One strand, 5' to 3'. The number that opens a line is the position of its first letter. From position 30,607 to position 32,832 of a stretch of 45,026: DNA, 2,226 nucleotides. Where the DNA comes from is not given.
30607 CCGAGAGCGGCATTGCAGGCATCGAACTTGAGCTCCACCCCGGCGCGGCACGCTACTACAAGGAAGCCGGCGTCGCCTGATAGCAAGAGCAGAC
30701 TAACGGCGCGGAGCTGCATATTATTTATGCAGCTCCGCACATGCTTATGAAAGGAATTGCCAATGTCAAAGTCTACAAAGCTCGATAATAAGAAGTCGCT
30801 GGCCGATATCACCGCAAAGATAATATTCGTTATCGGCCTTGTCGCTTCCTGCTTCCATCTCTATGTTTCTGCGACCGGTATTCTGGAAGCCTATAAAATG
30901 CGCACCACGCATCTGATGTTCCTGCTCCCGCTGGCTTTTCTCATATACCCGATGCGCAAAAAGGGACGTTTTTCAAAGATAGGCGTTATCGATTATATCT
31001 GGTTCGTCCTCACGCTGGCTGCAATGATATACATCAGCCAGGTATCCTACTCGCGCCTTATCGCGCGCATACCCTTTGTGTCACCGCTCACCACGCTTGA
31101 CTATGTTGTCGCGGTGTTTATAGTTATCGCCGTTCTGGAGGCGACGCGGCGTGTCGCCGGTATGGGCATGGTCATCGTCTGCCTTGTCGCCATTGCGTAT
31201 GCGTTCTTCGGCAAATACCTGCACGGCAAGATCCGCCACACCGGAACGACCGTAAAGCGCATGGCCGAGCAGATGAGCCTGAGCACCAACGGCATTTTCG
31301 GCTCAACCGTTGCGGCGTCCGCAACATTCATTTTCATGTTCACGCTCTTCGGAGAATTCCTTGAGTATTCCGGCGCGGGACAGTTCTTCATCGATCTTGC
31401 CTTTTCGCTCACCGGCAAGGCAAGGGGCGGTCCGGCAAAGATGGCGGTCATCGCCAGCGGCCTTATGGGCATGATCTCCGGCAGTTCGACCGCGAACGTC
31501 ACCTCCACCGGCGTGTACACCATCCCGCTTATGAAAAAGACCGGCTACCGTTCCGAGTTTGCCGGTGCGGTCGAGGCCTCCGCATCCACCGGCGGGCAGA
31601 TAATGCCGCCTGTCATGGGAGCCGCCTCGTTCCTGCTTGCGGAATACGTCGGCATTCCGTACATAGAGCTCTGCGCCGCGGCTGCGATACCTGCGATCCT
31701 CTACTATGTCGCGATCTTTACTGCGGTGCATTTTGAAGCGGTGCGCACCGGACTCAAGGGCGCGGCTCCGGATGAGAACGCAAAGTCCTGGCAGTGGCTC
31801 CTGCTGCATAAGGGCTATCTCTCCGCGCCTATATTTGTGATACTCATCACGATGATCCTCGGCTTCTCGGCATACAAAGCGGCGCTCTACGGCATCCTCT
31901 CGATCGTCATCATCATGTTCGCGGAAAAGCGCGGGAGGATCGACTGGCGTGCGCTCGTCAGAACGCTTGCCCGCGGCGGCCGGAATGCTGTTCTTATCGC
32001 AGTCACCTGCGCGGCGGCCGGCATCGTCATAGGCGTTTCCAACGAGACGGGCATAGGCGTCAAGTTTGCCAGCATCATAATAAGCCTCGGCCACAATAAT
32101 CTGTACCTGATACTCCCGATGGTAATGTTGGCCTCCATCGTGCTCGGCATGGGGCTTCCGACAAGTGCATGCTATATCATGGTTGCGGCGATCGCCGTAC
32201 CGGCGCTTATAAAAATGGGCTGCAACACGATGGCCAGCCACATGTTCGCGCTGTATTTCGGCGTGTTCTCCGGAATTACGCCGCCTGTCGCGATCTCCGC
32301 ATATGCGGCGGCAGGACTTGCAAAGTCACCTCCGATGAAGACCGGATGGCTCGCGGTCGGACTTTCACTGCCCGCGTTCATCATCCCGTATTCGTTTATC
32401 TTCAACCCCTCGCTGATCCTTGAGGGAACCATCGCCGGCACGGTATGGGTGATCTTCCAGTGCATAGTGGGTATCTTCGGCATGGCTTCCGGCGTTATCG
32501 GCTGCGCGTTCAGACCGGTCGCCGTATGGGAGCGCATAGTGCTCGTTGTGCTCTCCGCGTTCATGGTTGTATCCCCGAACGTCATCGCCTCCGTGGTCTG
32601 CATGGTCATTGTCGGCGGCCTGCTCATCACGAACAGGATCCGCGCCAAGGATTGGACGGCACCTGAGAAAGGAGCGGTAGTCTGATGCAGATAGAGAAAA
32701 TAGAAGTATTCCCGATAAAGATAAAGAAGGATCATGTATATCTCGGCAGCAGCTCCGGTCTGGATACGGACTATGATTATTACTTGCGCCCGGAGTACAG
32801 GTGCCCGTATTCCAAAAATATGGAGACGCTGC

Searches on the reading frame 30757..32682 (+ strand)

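Call 65: search_protein_families(library=pfam, max_evalue=0.00001, proteins=[window:30757-32682:+])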
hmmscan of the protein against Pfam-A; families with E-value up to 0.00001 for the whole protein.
window:30757-32682:+ (642 aa): 1 family
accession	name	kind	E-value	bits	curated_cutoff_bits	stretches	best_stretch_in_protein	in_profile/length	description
PF06808.19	DctM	-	1.7e-88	297.7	23.8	1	121-555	1-406/413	Tripartite ATP-independent periplasmic transporter, DctM component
